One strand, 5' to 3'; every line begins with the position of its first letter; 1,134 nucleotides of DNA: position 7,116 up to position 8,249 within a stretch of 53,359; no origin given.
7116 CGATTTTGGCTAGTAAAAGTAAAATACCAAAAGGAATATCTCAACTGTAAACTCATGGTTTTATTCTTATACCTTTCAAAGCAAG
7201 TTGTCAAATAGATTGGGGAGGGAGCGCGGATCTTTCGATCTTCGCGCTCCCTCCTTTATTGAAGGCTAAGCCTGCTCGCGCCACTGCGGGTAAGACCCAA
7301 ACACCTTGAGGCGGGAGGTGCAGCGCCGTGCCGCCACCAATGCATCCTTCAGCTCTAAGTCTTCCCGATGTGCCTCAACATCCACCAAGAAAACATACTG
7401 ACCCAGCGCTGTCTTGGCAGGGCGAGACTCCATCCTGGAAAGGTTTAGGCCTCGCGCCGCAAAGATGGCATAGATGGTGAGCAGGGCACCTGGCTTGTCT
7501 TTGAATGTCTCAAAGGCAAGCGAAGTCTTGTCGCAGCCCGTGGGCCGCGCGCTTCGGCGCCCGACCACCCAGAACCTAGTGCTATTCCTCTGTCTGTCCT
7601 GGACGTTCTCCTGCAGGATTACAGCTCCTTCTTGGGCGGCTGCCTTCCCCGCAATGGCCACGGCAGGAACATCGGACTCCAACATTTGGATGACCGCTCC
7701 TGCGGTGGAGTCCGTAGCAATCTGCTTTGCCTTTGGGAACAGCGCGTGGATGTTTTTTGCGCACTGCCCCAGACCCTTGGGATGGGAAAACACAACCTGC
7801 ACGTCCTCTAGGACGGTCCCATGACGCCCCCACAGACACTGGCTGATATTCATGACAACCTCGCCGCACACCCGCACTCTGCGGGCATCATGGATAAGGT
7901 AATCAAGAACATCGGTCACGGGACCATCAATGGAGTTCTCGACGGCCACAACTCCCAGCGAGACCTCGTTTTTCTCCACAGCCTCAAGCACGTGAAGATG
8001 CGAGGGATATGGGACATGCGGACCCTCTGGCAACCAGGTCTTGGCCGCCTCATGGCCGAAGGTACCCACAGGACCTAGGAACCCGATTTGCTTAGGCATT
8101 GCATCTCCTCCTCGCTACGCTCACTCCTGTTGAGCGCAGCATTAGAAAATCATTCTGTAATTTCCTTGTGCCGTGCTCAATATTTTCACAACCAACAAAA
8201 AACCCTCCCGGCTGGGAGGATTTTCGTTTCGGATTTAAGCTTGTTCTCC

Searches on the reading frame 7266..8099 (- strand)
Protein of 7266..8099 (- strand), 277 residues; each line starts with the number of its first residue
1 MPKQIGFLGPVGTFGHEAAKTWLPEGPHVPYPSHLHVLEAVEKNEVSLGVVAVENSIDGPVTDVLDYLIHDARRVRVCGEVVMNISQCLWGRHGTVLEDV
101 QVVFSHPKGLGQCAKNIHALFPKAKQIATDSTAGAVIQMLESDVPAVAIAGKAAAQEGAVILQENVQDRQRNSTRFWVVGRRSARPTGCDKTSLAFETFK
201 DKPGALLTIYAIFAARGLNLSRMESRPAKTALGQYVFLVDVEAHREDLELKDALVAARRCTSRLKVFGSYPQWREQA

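Call 10: find_encoding_contigs(protein=window:7266-8099:-, flank=10000, max_places=10)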
Protein window:7266-8099:- (277 aa): 23 contigs read that carry it; 10 places shown.
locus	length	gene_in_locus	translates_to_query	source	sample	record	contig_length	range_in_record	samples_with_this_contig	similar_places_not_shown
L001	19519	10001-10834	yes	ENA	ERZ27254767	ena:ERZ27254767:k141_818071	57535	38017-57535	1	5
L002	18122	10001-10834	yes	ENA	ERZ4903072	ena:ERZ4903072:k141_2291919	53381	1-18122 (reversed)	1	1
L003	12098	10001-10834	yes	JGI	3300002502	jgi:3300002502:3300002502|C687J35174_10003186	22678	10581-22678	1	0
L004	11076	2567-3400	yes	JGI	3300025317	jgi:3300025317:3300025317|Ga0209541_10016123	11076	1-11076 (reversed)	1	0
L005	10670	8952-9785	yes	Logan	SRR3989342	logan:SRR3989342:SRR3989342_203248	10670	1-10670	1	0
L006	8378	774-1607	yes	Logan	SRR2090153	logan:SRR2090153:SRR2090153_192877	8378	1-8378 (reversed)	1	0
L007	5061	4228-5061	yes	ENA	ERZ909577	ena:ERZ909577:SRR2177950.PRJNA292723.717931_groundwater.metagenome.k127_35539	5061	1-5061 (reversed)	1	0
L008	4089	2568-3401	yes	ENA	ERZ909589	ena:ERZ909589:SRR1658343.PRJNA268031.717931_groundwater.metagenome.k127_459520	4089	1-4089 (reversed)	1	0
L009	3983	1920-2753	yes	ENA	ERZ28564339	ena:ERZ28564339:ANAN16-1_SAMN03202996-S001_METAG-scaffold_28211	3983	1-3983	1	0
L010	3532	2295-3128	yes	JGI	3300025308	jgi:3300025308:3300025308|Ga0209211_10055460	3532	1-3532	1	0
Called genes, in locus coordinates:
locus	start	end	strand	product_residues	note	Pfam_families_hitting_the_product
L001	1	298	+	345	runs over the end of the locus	PF01594:AI-2E_transport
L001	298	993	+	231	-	PF00590:TP_methylase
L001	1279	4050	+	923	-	PF09364:XFP_N, PF03894:XFP, PF09363:XFP_C, PF13380:CoA_binding_2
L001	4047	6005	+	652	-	PF16177:ACAS_N, PF00501:AMP-binding, PF13193:AMP-binding_C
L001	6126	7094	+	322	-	-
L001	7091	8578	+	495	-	PF00133:tRNA-synt_1, PF01406:tRNA-synt_1e (weak), PF09334:tRNA-synt_1g, PF00133:tRNA-synt_1, PF01406:tRNA-synt_1e (weak)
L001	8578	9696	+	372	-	PF00557:Peptidase_M24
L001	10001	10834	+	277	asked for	PF00800:PDT, PF01842:ACT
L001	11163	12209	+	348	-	PF18152:DAHP_snth_FXD, PF00793:DAHP_synth_1, PF03102:NeuB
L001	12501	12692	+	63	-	-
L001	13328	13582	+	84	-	-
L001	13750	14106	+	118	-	-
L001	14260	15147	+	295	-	PF01026:TatD_DNase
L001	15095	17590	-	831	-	PF18130:ATPgrasp_N, PF01071:GARS_A (weak), PF02655:ATP-grasp_3, PF02786:CPSase_L_D2, PF13535:ATP-grasp_4, PF18603:LAL_C2, PF02655:ATP-grasp_3, PF07478:Dala_Dala_lig_C, +6 more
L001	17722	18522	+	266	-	PF00483:NTP_transferase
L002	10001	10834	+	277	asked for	PF00800:PDT, PF01842:ACT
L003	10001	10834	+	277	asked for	PF00800:PDT, PF01842:ACT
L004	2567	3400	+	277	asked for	PF00800:PDT, PF01842:ACT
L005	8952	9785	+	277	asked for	PF00800:PDT, PF01842:ACT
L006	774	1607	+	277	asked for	PF00800:PDT, PF01842:ACT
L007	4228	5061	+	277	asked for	PF00800:PDT, PF01842:ACT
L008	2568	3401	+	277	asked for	PF00800:PDT, PF01842:ACT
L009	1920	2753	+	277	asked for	PF00800:PDT, PF01842:ACT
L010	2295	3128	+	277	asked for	PF00800:PDT, PF01842:ACT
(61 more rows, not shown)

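Call 11: search_protein_families(library=ncbifam, proteins=[window:7266-8099:-])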
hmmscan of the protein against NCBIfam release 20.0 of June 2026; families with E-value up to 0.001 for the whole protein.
window:7266-8099:- (277 aa): 4 families
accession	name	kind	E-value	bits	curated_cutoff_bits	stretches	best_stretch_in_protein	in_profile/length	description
NF008865.0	PRK11898.1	equivalog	2.6e-75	253.2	219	1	4-273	3-279/284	prephenate dehydratase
NF008866.0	PRK11899.1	equivalog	1.4e-44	152.4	359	1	3-274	6-277/283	prephenate dehydratase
NF007910.0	PRK10622.1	equivalog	3.2e-33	115.2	577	1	4-272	105-377/386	bifunctional chorismate mutase/prephenate dehydratase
TIGR01268.1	Phe4hydrox_tetr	equivalog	1.1e-07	31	704.8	1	190-254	15-77/436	phenylalanine 4-monooxygenase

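Call 12: find_related_loci(query=window:7266-8099:-, collection=genome_contigs, flank=6000)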
Query window:7266-8099:- (277 aa) in genome_contigs; peptide patterns used: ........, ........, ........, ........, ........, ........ (x = any residue, [..] = any of these).
51 stretches matched a pattern; 2 encode a relative of the query (tblastn E <= 1e-3); 2 distinct loci.
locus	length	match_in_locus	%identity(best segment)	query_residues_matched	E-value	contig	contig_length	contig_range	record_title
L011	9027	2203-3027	71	3-277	2e-120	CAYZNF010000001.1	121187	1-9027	MAG TPA_asm: uncultured Candidatus Saccharibacteria bacterium isolate binchicken_co110_377 genome assembly, contig: NODE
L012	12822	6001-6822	67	1-274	1e-116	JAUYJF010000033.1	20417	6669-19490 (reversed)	MAG: Candidatus Yanofskybacteria bacterium isolate C24_metabat.bin.125 C24_k141_1090224, whole genome shotgun sequence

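Call 13: find_homologous_proteins(query=window:7266-8099:-, max_evalue=1e-30)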
Query window:7266-8099:- (277 aa): 349 proteins with E <= 1e-30 among 2491 candidates; the best 120 are listed.
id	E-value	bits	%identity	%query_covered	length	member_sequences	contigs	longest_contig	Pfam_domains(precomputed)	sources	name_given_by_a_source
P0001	5.8e-183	624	100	100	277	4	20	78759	PF00800.24,PF01842.32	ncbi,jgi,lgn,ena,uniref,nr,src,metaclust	ncbi:MAG: hypothetical protein A2843_02745 [Candidatus Wildermuthbacteria bacterium RIFCSPHIGHO2_01_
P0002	1.8e-127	442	70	98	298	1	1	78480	PF00800.24,PF01842.32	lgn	-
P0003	1.6e-125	436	71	99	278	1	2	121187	PF00800.24,PF01842.32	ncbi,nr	ncbi:MAG: prephenate dehydratase [Candidatus Wildermuthbacteria bacterium]|nr:prephenate dehydratase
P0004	1.1e-120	420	66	99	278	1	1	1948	PF00800.24,PF01842.32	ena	-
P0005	5.8e-120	418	68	98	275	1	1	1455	PF00800.24,PF01842.32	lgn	-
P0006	4.4e-118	411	67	98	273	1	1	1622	PF00800.24,PF01842.32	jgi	jgi:prephenate dehydratase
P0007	5.3e-118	411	67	97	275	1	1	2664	PF00800.24,PF01842.32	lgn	-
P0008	4.4e-116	405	66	97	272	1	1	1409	PF00800.24,PF01842.32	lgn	-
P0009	2.1e-115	403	66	99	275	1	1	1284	PF00800.24,PF01842.32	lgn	-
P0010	3.2e-115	402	65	99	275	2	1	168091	PF00800.24,PF01842.32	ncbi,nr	ncbi:MAG: prephenate dehydratase [bacterium]|nr:prephenate dehydratase [bacterium]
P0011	3.6e-115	402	67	98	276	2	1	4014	PF00800.24,PF01842.32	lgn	-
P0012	2.3e-114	399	66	99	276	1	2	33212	PF00800.24,PF01842.32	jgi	jgi:prephenate dehydratase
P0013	4.5e-114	398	64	99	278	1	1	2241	PF00800.24,PF01842.32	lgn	-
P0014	7.6e-114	398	65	97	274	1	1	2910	PF00800.24,PF01842.32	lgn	-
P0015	7.6e-113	394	64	99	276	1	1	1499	PF00800.24,PF01842.32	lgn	-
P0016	1.5e-112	393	65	99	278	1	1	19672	PF00800.24,PF01842.32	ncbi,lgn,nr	ncbi:MAG: prephenate dehydratase [Candidatus Wildermuthbacteria bacterium]|nr:prephenate dehydratase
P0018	1.5e-103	364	62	99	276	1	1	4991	PF00800.24,PF01842.32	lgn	-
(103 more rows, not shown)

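Call 20: find_related_loci(query=A1, collection=metagenome_contigs, flank=3000)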
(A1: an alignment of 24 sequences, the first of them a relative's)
Query A1 (277 aa) in metagenome_contigs; peptide patterns used: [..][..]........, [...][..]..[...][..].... (x = any residue, [..] = any of these).
207 stretches matched a pattern; 140 encode a relative of the query (tblastn E <= 1e-3); the best 80 are kept; 80 distinct loci.
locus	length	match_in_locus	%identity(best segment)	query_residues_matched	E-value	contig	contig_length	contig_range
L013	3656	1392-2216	59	1-274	3e-95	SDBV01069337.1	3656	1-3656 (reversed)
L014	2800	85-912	45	1-277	7e-73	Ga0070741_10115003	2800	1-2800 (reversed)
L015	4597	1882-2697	45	2-274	5e-71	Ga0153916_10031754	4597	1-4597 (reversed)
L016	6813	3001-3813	45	4-274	4e-70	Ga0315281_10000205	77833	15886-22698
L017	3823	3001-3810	46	4-273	6e-70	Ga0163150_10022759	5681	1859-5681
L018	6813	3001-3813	44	4-274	9e-70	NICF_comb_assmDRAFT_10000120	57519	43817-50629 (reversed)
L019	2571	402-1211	46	4-273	6e-71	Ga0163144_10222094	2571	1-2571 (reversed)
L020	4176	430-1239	45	4-274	1e-69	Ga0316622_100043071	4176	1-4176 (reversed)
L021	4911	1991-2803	46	2-272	2e-69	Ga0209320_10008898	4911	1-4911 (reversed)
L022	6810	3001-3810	46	4-274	2e-68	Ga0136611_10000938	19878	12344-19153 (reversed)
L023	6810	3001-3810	45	4-274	5e-68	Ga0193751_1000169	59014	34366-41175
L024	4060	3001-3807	44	4-272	9e-68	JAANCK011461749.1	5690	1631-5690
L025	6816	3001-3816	45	3-274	1e-67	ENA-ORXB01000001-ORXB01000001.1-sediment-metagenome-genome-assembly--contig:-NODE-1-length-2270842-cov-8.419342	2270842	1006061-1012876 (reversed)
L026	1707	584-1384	46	6-273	2e-70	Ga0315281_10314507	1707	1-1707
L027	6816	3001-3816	44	3-274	2e-67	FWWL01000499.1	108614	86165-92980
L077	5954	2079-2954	39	1-274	3e-55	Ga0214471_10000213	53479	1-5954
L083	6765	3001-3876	39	3-276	2e-52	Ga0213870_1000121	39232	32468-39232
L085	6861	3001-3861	40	1-272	3e-52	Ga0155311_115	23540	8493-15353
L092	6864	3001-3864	39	4-273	3e-51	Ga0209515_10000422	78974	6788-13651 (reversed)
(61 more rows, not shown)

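Call 21: find_encoding_contigs(protein=P0002, flank=5000, max_places=2)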
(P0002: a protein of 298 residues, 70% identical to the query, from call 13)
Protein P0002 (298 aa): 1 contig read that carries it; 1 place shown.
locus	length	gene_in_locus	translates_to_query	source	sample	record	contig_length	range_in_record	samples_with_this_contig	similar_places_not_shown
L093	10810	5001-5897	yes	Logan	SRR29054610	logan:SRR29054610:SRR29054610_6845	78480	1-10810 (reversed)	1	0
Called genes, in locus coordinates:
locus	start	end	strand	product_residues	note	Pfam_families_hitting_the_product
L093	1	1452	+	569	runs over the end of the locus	PF00133:tRNA-synt_1 (weak), PF01406:tRNA-synt_1e (faint), PF09334:tRNA-synt_1g, PF00133:tRNA-synt_1 (weak), PF19303:Anticodon_3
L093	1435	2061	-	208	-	-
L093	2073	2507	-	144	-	-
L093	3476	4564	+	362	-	PF04389:Peptidase_M28 (faint), PF05343:Peptidase_M42 (faint), PF01546:Peptidase_M20, PF07687:M20_dimer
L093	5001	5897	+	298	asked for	PF00800:PDT, PF01842:ACT (weak)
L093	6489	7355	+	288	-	PF01026:TatD_DNase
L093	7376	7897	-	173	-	PF17886:ArsA_HSP20 (faint), PF00011:HSP20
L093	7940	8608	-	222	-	PF13367:PrsW-protease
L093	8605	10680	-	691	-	PF00133:tRNA-synt_1, PF01406:tRNA-synt_1e (faint), PF09334:tRNA-synt_1g, PF00133:tRNA-synt_1, PF08264:Anticodon_1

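Call 22: find_encoding_contigs(protein=P0010, flank=5000, max_places=2)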
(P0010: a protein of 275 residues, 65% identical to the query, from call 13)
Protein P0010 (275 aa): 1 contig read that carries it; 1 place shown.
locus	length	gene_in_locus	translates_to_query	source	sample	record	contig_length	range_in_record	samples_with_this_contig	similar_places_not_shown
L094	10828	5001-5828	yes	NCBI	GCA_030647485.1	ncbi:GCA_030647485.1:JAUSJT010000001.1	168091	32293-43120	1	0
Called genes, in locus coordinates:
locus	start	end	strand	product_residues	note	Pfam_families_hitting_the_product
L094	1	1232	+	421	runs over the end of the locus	PF00675:Peptidase_M16, PF05193:Peptidase_M16_C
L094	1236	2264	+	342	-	PF01594:AI-2E_transport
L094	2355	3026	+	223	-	PF00590:TP_methylase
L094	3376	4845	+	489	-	PF00133:tRNA-synt_1, PF09334:tRNA-synt_1g, PF00133:tRNA-synt_1, PF01406:tRNA-synt_1e (weak), PF08264:Anticodon_1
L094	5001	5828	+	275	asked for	PF00800:PDT, PF01842:ACT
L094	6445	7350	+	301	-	PF01026:TatD_DNase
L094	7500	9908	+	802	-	PF00133:tRNA-synt_1, PF09334:tRNA-synt_1g, PF13603:tRNA-synt_1_2, PF00133:tRNA-synt_1, PF09334:tRNA-synt_1g, PF08264:Anticodon_1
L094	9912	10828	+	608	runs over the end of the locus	PF13522:GATase_6, PF13537:GATase_7, PF01380:SIS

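Call 23: find_encoding_contigs(protein=P0012, flank=5000, max_places=2)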
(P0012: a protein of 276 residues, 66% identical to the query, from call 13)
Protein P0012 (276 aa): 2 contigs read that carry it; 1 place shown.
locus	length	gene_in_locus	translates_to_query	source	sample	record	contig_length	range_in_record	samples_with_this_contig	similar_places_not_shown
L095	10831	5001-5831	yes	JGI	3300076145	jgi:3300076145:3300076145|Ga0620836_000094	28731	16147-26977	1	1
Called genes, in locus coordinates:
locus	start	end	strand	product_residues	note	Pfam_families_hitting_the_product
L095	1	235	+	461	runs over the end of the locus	PF00587:tRNA-synt_2b, PF03129:HGTP_anticodon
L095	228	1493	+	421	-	PF00675:Peptidase_M16, PF05193:Peptidase_M16_C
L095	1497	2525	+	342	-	PF01594:AI-2E_transport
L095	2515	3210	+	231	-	PF00590:TP_methylase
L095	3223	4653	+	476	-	PF00133:tRNA-synt_1, PF09334:tRNA-synt_1g, PF00133:tRNA-synt_1, PF01406:tRNA-synt_1e (weak), PF08264:Anticodon_1 (weak)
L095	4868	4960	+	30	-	-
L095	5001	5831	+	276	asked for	PF00800:PDT, PF01842:ACT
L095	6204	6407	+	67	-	-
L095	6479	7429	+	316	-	PF01026:TatD_DNase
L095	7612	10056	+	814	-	PF00133:tRNA-synt_1, PF09334:tRNA-synt_1g, PF13603:tRNA-synt_1_2, PF00133:tRNA-synt_1, PF09334:tRNA-synt_1g, PF08264:Anticodon_1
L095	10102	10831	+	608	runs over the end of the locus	PF13522:GATase_6, PF13537:GATase_7, PF01380:SIS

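Call 24: find_encoding_contigs(protein=P0016, flank=5000, max_places=2)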
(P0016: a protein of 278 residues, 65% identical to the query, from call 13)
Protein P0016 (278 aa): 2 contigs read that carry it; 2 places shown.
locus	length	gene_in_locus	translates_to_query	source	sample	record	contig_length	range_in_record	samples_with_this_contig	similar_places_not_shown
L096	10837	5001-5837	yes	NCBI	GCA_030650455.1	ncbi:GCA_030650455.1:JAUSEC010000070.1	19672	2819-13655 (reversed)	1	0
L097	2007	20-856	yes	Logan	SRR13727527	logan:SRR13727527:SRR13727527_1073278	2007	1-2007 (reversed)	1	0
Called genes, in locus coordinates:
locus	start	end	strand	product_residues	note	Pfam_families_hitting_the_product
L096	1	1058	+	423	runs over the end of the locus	PF00675:Peptidase_M16, PF05193:Peptidase_M16_C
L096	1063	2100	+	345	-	PF01594:AI-2E_transport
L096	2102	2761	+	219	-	PF00590:TP_methylase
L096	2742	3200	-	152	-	-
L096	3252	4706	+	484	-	PF00133:tRNA-synt_1, PF01406:tRNA-synt_1e (weak), PF09334:tRNA-synt_1g, PF00133:tRNA-synt_1, PF08264:Anticodon_1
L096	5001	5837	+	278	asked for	PF00800:PDT, PF01842:ACT (weak)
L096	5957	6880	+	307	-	PF03741:TerC, PF04332:DUF475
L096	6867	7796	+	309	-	PF01026:TatD_DNase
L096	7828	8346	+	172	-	PF02223:Thymidylate_kin (faint), PF13238:AAA_18 (weak), PF13521:AAA_28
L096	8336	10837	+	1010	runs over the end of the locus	PF00133:tRNA-synt_1, PF09334:tRNA-synt_1g, PF06821:Ser_hydrolase, PF10230:LIDHydrolase (faint), PF13603:tRNA-synt_1_2, PF00133:tRNA-synt_1, PF09334:tRNA-synt_1g, PF08264:Anticodon_1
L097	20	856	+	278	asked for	PF00800:PDT, PF01842:ACT (weak)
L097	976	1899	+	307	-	PF03741:TerC, PF04332:DUF475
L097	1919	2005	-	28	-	?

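Call 25: find_encoding_contigs(protein=P0018, flank=5000, max_places=2)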
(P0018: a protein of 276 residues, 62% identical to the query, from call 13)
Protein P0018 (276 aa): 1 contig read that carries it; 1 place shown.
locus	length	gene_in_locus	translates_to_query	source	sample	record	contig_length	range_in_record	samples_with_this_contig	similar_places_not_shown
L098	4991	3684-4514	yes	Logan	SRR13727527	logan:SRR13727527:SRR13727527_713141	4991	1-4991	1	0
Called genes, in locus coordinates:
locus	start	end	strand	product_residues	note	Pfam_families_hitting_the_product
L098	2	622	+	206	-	?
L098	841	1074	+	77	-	-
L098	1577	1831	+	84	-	-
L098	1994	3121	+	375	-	PF01546:Peptidase_M20, PF07687:M20_dimer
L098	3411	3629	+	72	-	-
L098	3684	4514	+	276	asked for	PF00800:PDT, PF01842:ACT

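Call 26: find_encoding_contigs(protein=P0011, flank=5000, max_places=2)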
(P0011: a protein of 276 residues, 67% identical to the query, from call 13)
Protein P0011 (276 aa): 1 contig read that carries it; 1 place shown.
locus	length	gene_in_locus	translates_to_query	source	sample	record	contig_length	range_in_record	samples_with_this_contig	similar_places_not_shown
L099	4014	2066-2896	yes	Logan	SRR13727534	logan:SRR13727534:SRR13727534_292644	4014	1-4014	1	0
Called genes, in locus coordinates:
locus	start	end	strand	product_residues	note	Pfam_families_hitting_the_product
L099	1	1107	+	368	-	?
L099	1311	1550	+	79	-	-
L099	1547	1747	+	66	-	-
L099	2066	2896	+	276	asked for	PF00800:PDT, PF01842:ACT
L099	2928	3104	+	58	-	-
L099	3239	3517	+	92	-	-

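Call 38: find_encoding_contigs(protein=P0014, flank=3000, max_places=2)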
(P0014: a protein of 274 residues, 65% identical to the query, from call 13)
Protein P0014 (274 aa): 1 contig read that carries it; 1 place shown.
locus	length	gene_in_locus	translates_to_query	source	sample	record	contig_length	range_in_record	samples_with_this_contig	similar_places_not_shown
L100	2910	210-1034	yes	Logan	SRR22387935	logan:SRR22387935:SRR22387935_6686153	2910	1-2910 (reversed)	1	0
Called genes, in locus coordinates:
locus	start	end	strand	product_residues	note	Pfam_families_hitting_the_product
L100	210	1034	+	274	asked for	PF00800:PDT, PF01842:ACT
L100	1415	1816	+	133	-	-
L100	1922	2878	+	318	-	PF01026:TatD_DNase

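Call 39: find_encoding_contigs(protein=P0007, flank=3000, max_places=2)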
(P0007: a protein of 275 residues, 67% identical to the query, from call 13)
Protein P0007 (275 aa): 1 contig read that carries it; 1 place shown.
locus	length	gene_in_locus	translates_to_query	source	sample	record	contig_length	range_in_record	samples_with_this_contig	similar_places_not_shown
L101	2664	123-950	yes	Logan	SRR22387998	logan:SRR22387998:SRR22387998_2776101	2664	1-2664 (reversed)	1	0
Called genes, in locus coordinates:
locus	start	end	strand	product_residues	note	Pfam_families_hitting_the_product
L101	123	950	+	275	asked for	PF00800:PDT, PF01842:ACT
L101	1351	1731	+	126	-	PF08502:LeuA_dimer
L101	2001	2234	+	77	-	-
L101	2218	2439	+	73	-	-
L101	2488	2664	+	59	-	?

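Call 49: list_cluster_members(proteins=[L083:2998-3876:+, L092:2998-3873:+, L077:2079-2963:+])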
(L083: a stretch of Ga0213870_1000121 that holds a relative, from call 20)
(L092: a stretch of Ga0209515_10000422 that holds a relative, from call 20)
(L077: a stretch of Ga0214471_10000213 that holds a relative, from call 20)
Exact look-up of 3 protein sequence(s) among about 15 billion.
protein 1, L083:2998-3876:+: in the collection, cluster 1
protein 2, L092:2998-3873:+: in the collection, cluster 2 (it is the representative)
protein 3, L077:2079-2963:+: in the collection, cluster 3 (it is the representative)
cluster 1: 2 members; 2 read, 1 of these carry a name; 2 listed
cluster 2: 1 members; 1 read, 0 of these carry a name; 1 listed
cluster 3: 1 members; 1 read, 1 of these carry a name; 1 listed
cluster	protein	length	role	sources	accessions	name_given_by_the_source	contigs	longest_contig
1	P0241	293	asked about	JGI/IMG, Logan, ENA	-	-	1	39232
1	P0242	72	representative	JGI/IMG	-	prephenate dehydratase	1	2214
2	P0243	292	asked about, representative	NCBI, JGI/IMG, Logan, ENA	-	-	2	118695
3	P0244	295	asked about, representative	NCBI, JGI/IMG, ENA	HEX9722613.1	MAG TPA: prephenate dehydratase domain-containing protein [Candidatus Paceibacterota ...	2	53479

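Call 109: search_protein_families(library=pfam, proteins=[L085:1898-2989:+, L092:1389-2687:+], max_evalue=0.01)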
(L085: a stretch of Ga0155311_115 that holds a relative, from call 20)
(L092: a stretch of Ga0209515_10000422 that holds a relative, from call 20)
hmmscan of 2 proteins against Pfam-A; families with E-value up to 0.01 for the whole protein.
L085:1898-2989:+ (363 aa): 1 family
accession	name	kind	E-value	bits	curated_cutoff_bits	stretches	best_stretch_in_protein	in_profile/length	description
PF00793.26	DAHP_synth_1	-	3.3e-82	275.9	25.5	1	47-342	9-266/270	DAHP synthetase I family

L092:1389-2687:+ (432 aa): 0 families
